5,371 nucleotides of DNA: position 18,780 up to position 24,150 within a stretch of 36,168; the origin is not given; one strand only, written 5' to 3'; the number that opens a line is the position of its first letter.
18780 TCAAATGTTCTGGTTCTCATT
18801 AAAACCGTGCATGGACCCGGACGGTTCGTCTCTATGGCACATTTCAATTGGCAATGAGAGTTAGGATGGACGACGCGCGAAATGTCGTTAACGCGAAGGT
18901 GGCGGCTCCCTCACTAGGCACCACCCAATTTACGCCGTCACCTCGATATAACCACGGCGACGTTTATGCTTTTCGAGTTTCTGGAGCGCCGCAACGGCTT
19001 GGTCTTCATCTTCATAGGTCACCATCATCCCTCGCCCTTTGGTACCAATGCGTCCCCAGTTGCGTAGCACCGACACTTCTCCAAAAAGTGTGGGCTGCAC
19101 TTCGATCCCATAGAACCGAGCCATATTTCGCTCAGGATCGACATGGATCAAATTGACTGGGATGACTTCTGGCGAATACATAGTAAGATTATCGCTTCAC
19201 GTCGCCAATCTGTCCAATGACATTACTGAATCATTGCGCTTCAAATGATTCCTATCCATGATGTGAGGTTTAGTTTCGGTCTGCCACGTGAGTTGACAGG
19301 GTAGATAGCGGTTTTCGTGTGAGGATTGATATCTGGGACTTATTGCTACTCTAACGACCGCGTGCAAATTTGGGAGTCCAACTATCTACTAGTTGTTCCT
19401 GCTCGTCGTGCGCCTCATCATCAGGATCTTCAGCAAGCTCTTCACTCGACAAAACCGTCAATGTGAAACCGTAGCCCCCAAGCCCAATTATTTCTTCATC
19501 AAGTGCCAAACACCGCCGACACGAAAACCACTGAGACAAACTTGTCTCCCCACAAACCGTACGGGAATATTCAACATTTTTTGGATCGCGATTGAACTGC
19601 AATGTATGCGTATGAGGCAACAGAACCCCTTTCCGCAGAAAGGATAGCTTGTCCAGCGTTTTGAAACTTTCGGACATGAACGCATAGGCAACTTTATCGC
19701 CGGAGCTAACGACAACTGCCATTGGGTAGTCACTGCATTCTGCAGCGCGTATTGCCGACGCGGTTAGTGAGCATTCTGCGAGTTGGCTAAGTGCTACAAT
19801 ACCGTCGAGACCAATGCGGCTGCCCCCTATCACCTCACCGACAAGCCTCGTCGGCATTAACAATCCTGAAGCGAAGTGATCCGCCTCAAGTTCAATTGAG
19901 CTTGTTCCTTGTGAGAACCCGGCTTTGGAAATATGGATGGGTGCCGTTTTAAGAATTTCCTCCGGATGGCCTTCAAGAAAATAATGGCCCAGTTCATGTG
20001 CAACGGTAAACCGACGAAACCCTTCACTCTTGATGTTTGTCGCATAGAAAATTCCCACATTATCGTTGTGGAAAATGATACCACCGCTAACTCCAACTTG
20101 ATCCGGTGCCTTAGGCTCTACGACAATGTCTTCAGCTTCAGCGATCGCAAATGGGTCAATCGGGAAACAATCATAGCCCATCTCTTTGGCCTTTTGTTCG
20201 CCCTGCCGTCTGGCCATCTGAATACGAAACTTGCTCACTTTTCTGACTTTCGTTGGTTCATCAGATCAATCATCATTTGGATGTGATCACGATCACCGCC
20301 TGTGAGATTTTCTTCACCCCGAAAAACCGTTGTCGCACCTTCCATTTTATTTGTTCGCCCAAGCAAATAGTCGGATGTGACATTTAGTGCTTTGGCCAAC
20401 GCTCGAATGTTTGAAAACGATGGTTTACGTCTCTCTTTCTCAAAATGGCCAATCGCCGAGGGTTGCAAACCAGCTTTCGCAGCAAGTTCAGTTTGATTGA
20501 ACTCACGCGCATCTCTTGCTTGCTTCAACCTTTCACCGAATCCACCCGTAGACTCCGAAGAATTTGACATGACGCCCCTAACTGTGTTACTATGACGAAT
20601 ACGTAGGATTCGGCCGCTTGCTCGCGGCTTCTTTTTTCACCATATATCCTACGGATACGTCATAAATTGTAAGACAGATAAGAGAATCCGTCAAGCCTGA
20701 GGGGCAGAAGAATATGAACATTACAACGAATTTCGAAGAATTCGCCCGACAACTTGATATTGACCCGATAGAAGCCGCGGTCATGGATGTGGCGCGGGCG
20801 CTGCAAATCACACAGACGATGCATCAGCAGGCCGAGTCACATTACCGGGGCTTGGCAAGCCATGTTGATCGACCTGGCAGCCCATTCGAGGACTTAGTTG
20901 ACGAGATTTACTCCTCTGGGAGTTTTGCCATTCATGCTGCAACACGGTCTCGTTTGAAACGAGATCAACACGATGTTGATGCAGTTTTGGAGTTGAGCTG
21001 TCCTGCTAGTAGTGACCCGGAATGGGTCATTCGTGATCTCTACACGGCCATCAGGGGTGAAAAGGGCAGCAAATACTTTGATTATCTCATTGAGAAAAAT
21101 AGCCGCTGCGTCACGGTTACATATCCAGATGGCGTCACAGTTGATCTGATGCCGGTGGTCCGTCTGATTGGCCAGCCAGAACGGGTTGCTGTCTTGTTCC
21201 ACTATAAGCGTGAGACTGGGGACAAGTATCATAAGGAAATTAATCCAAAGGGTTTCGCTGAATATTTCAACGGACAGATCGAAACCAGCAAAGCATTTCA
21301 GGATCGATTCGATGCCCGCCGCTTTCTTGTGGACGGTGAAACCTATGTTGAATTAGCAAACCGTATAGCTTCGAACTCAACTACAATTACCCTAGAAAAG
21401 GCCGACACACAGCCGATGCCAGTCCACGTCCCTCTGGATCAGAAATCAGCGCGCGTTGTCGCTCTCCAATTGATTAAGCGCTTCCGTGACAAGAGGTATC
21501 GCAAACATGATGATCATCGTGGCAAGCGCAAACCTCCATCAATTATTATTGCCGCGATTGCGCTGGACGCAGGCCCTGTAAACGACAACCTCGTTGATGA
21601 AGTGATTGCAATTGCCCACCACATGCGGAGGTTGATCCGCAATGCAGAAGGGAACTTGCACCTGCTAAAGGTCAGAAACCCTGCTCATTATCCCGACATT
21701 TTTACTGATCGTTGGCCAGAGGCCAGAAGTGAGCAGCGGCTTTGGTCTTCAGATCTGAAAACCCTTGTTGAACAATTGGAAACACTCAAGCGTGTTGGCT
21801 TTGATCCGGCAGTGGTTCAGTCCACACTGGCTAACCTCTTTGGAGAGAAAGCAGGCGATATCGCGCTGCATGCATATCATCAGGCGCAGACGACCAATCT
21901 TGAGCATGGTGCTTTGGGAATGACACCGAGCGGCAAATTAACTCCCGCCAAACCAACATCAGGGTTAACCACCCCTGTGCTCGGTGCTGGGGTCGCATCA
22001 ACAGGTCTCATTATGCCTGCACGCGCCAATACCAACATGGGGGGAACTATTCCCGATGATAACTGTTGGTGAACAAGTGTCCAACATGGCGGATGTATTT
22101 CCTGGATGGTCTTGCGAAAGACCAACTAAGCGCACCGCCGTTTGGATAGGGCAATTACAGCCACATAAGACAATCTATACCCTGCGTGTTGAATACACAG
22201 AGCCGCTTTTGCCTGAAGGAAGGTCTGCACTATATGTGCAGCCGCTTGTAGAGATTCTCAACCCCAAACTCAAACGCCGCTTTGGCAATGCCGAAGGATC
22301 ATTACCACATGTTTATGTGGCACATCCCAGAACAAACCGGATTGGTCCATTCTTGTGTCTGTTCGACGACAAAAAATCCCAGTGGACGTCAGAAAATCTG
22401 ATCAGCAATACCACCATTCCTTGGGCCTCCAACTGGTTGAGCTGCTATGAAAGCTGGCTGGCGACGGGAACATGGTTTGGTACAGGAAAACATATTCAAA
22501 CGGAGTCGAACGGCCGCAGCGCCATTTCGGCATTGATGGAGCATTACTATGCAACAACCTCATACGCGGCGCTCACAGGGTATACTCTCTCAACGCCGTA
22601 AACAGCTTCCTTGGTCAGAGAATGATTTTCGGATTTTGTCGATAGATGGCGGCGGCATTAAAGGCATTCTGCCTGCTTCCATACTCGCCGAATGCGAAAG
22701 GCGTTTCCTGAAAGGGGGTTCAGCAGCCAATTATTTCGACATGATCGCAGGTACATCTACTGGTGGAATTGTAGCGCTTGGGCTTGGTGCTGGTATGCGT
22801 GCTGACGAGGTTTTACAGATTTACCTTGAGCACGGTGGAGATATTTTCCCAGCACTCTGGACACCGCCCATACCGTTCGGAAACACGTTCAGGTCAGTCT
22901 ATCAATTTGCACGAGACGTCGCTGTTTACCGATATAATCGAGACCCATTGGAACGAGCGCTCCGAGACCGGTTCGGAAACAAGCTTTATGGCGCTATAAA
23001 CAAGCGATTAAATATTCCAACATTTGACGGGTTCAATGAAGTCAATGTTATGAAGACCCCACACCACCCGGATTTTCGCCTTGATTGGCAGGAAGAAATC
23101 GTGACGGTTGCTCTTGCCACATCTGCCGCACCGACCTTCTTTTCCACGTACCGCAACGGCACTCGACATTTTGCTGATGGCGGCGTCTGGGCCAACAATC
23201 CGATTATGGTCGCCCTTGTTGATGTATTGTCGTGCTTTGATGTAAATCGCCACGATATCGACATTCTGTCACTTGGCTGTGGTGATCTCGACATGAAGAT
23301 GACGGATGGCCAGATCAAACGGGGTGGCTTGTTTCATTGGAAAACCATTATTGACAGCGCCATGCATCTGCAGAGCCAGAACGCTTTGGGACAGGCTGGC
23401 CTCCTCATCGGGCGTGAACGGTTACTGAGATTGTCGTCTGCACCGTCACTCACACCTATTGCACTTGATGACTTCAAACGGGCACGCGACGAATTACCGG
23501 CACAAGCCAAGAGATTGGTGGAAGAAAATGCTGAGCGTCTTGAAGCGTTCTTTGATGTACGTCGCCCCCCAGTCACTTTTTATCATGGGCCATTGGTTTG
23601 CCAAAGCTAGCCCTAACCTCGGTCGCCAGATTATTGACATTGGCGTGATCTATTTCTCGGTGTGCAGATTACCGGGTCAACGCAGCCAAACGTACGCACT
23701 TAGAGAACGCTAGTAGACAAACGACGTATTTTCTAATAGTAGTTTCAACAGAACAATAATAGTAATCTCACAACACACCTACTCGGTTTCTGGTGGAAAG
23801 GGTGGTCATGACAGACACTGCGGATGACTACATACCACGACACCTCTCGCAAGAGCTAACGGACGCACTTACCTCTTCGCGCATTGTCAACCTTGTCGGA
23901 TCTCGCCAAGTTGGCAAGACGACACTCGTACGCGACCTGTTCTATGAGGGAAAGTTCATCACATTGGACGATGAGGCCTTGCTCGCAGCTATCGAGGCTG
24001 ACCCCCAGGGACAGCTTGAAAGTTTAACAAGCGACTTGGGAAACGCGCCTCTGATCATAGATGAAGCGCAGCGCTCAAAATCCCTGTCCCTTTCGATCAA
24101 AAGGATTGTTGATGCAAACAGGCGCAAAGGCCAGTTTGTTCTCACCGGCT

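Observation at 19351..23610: Complete short type II CBASS (CD-NTase, stand-alone E2, patatin) under a CapH/CapP-like switch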

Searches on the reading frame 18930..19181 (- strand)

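Call 3: search_protein_families(library=pfam, proteins=[window:18930-19181:-], max_evalue=0.01)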
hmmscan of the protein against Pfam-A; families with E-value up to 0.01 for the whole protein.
window:18930-19181:- (83 aa): 1 family
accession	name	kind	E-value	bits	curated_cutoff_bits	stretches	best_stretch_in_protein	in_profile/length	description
PF05406.20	WGR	-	1.7e-22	79.7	22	1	11-81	5-75/79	WGR domain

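Call 4: search_protein_families(library=padloc, proteins=[window:18930-19181:-], max_evalue=0.01)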
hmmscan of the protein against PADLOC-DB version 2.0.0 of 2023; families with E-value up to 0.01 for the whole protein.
window:18930-19181:- (83 aa): 0 families

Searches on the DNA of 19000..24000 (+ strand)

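Call 7: search_dna_similar(query=window:19000-24000:+, collection=plasmids, mode=near, max_rows=15)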
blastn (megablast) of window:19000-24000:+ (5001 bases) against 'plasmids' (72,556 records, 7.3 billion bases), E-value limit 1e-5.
No match.

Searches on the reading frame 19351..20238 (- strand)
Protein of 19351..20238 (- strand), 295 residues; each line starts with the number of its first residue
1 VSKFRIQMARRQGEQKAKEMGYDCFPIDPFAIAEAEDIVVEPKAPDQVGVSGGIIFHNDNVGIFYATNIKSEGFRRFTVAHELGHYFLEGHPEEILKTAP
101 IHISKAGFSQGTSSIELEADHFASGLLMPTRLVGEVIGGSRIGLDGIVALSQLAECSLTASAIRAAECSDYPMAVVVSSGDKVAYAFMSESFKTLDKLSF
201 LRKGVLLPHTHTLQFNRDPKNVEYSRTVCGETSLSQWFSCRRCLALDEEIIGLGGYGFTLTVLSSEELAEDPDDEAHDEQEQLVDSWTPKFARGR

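Call 3: search_protein_families(library=pfam, proteins=[window:19351-20238:-], max_evalue=0.01)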
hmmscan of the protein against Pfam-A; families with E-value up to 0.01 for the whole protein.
window:19351-20238:- (295 aa): 1 family
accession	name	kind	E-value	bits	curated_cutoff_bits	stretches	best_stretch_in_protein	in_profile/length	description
PF06114.19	Peptidase_M78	-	1.2e-09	38.5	22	1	56-133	23-92/123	IrrE N-terminal-like domain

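Call 4: search_protein_families(library=padloc, proteins=[window:19351-20238:-], max_evalue=0.01)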
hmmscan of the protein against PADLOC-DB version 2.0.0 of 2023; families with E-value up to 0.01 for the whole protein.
window:19351-20238:- (295 aa): 14 families
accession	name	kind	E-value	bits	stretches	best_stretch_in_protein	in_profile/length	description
PDLC04141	capP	-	1.4e-61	206.1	1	7-265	3-241/242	capP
PDLC03954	RmrA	-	5.3e-10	36.8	1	60-167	193-289/380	-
PDLC03949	RmrA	-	1.8e-07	28.3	1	68-165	182-262/363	-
PDLC03947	RmrA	-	3.8e-07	27.3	1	57-165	190-287/383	-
PDLC03944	RmrA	-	1.2e-06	25.8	1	58-166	182-281/384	-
PDLC03953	RmrA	-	2.5e-06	25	1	44-159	179-274/373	-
PDLC03946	RmrA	-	8.9e-06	22.7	1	57-150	172-249/357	-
PDLC03952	RmrA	-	1e-05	22.6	1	59-165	204-299/395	-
PDLC03951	RmrA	-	3.7e-05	20.9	1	71-167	200-284/400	-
PDLC03945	RmrA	-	7.3e-05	20.1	1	66-132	199-255/394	-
PDLC03950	RmrA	-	0.00014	19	1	55-131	176-242/369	-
PDLC03948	RmrA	-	0.00036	17.5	1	63-133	195-256/397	-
PDLC04776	PDC-M69B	-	0.0012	16.5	1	66-138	73-139/272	-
PDLC03943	RmrA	-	0.002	15.3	0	70-160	187-264/370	-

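Call 27: search_solved_structures(query=window:19351-20238:-, max_evalue=0.01, show_alignments=2)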
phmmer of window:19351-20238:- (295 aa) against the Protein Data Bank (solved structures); distinct sequences matched with E-value up to 0.01: 1.
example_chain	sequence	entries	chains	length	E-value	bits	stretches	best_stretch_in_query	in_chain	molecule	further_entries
7t5t_A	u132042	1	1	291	5.2e-10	42.6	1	62-196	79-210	CapP toxin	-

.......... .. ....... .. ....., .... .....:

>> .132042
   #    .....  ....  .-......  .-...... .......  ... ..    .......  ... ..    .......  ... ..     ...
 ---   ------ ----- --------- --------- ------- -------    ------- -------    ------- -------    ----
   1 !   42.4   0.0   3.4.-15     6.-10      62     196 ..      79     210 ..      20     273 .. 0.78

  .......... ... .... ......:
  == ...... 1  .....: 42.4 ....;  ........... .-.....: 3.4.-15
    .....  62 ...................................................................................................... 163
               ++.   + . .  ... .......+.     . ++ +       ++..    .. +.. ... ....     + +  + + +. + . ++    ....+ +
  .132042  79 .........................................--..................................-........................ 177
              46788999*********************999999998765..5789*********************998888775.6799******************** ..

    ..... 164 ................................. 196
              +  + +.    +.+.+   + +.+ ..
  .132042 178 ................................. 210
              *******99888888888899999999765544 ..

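Call 69: search_protein_families(library=ncbifam, proteins=[window:19351-20238:-], max_evalue=0.001)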
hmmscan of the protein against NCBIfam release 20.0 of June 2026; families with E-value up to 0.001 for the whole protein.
window:19351-20238:- (295 aa): 1 family
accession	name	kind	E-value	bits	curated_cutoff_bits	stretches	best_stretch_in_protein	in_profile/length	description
NF052239.1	antitox_spr1629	equivalog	4.3e-05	22.8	335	1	63-134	196-257/377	spr1629 family repressor/antitoxin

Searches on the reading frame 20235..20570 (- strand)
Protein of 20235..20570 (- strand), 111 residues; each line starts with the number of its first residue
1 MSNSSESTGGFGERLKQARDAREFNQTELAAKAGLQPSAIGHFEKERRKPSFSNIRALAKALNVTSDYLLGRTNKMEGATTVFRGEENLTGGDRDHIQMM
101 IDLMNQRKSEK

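Call 3: search_protein_families(library=pfam, proteins=[window:20235-20570:-], max_evalue=0.01)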
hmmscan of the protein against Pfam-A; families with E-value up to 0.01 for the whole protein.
window:20235-20570:- (111 aa): 4 families
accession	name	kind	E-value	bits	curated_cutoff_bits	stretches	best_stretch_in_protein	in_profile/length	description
PF01381.28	HTH_3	-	2.4e-14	53.5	23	1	15-69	1-55/55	Helix-turn-helix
PF12844.13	HTH_19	-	3.2e-11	43.4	30.2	1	12-71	1-60/64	Helix-turn-helix domain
PF13560.12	HTH_31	-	5.7e-10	39.8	27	1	11-65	2-57/64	Helix-turn-helix domain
PF13443.12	HTH_26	-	1.8e-05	25.4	22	1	14-65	1-53/63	Cro/C1-type HTH DNA-binding domain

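Call 4: search_protein_families(library=padloc, proteins=[window:20235-20570:-], max_evalue=0.01)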
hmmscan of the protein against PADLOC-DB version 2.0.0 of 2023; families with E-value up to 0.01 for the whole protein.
window:20235-20570:- (111 aa): 20 families
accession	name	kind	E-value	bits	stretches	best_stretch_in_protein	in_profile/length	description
PDLC04142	capH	-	1.5e-30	104.3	1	8-108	4-102/103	capH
PDLC03954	RmrA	-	1.1e-15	55.4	1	11-103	11-104/380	-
PDLC03948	RmrA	-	5e-13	46.7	1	10-102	7-102/397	-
PDLC03949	RmrA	-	6.8e-13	46.2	1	13-95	5-88/363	-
PDLC03951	RmrA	-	1.7e-12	45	1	12-105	10-103/400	-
PDLC03944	RmrA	-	1.5e-11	42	1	12-96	8-93/384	-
PDLC02926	HTH_VI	-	9.8e-11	39.8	1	11-73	2-64/92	-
PDLC03947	RmrA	-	5.6e-10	36.6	1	6-101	7-103/383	-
PDLC03952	RmrA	-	1.4e-09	35.3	1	12-83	24-97/395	-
PDLC03955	RmrA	-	3.4e-09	34.4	1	13-98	23-109/371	-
PDLC03956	RmrA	-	8.3e-09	33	1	11-90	9-88/399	-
PDLC03946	RmrA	-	2.4e-08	31.1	1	13-95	5-88/357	-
PDLC03665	Control_protein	-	4.4e-08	31.3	1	11-72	9-71/77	control protein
PDLC03945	RmrA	-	5.5e-08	30.4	1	11-77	3-74/394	-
PDLC03664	Control_protein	-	7.6e-08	30.7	1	11-65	14-68/74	control protein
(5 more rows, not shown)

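Call 28: search_solved_structures(query=window:20235-20570:-, max_evalue=0.001, show_alignments=2)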
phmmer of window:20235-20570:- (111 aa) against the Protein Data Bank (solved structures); distinct sequences matched with E-value up to 0.001: 8.
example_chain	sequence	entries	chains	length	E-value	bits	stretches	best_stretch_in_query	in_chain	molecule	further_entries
7t8i_A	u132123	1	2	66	5.1e-07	33.4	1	10-72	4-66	Phage element (ICEBs1)transcriptional regulator (Xre family)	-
1adr_A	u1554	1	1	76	7.6e-06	29.6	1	10-71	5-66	P22 C2 REPRESSOR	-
2r1j_L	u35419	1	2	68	8.8e-06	29.5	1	10-70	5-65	Repressor protein C2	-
3jxb_C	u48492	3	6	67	9.4e-06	29.4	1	11-70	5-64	Repressor protein C2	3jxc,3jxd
1y7y_A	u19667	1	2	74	2.1e-05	28.2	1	10-65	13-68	C.AhdI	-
1sq8_A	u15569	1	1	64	0.00022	25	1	11-71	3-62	dh434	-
7t5u_A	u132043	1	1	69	0.00058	23.6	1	10-70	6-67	Helix-turn-helix domain-containing protein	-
2b5a_A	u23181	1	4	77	0.00072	23.3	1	3-67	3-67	C.BclI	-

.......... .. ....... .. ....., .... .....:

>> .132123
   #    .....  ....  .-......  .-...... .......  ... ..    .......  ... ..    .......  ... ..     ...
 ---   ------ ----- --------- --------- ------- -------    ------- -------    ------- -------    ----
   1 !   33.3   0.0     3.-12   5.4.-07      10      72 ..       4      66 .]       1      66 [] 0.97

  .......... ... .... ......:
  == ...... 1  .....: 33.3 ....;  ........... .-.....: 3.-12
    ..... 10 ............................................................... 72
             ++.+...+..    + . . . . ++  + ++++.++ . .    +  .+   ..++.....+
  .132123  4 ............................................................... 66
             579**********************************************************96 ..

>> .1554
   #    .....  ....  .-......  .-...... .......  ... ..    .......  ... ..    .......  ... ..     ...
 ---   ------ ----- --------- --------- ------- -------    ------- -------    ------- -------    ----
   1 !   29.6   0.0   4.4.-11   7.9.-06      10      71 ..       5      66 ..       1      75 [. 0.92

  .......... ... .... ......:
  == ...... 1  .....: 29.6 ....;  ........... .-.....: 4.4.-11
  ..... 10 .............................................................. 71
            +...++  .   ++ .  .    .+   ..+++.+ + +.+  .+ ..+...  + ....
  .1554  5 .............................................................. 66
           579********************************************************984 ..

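Call 69: search_protein_families(library=ncbifam, proteins=[window:20235-20570:-], max_evalue=0.001)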
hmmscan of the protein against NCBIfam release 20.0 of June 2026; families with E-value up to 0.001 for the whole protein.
window:20235-20570:- (111 aa): 9 families
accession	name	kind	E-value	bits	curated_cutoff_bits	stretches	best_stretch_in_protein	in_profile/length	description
NF041951.1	phage_RstR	subfamily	1.6e-17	63.7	80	1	11-108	3-103/108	RstR family transcriptional repressor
TIGR00270.2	TIGR00270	equivalog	4e-07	30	110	1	10-65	75-130/159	multiprotein bridging factor aMBF1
NF052239.1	antitox_spr1629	equivalog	4.6e-07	29.3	335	1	11-75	3-67/377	spr1629 family repressor/antitoxin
NF007257.0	PRK09706.1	subfamily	6.8e-07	29.2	101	1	11-103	6-99/135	transcriptional repressor DicA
NF047948.1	male_kill_WMK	equivalog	1.6e-06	27.8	300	1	11-75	163-227/300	WO male-killing family protein Wmk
TIGR03070.1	couple_hipB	subfamily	2.1e-06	27.6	71.65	1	11-64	3-56/58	type II toxin-antitoxin system Y4mF family antitoxin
NF007408.0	PRK09943.1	equivalog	9.8e-06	25.2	211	1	10-91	7-88/185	HTH-type transcriptional regulator PuuR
NF006015.0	PRK08154.1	subfamily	5.1e-05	22.6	204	1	11-104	31-122/314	anaerobic benzoate catabolism transcriptional regulator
NF010465.0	PRK13890.1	equivalog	0.0002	21.4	96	1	19-79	14-74/121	conjugal transfer protein TrbA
